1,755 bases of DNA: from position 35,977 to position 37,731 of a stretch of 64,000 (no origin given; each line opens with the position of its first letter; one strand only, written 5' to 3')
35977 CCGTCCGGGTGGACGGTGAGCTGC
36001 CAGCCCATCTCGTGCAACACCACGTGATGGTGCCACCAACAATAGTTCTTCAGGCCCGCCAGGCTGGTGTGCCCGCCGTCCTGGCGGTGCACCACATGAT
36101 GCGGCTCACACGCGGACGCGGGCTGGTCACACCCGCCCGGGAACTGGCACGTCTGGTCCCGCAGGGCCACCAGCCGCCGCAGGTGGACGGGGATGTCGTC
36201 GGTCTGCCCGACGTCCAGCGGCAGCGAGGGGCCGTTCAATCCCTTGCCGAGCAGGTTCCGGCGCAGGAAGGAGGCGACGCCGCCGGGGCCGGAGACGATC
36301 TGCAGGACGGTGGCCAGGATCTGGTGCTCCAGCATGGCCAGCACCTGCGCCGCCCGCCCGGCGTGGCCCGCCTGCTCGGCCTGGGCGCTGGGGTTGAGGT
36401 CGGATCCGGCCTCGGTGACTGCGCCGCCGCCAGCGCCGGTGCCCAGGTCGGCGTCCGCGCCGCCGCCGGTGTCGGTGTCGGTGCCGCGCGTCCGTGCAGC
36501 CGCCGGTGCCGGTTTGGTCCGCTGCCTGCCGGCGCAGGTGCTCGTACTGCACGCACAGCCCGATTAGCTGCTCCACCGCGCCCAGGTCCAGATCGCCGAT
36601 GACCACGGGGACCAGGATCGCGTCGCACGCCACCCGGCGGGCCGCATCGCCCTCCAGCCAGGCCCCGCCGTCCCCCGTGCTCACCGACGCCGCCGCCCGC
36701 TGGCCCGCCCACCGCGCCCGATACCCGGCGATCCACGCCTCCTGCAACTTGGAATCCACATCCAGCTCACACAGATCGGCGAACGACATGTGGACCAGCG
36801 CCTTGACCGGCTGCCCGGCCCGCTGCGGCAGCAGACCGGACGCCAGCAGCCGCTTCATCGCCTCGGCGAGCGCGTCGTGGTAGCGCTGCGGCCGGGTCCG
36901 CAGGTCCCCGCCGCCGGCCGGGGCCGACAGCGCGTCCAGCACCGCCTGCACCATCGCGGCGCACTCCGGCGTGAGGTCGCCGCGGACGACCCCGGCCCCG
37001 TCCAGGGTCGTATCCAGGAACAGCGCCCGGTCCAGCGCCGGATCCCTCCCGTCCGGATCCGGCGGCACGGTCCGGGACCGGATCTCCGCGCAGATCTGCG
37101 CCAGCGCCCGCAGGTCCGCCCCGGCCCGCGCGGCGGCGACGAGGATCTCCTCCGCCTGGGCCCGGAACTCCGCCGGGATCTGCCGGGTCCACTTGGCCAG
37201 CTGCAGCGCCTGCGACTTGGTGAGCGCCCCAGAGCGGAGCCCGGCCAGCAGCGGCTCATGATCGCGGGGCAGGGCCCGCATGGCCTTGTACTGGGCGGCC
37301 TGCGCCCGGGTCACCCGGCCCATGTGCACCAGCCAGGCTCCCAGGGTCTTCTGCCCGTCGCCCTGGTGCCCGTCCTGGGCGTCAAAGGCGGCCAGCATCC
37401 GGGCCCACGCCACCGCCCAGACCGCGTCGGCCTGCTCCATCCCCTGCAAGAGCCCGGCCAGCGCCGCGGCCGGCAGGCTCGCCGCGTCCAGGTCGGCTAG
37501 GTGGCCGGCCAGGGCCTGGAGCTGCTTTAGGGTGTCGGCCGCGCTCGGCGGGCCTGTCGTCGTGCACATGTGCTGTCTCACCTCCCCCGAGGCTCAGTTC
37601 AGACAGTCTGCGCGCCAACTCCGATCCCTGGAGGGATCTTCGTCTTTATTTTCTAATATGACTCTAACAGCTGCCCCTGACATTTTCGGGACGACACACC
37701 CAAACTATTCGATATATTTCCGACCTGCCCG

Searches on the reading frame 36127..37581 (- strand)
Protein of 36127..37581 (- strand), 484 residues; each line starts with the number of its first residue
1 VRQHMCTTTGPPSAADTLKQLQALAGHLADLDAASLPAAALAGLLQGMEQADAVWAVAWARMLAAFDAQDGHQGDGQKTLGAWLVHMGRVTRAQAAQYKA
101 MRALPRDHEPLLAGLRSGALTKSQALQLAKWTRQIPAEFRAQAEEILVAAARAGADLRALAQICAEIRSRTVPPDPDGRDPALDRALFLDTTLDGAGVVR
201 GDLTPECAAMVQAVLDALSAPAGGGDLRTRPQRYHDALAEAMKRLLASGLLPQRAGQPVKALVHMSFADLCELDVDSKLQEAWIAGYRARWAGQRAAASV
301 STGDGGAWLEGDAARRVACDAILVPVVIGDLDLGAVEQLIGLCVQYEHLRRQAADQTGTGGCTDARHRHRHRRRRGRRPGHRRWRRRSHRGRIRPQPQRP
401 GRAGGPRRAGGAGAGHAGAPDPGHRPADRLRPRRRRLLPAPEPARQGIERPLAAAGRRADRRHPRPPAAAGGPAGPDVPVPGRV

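Call 69: search_protein_families(library=pfam, proteins=[window:36127-37581:-], max_evalue=0.001)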
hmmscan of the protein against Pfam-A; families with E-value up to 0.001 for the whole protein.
window:36127-37581:- (484 aa): 1 family
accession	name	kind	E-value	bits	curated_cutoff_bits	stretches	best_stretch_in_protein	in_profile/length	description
PF02720.22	DUF222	-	1.1e-13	51.7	24.4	1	45-324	4-275/306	Domain of unknown function (DUF222)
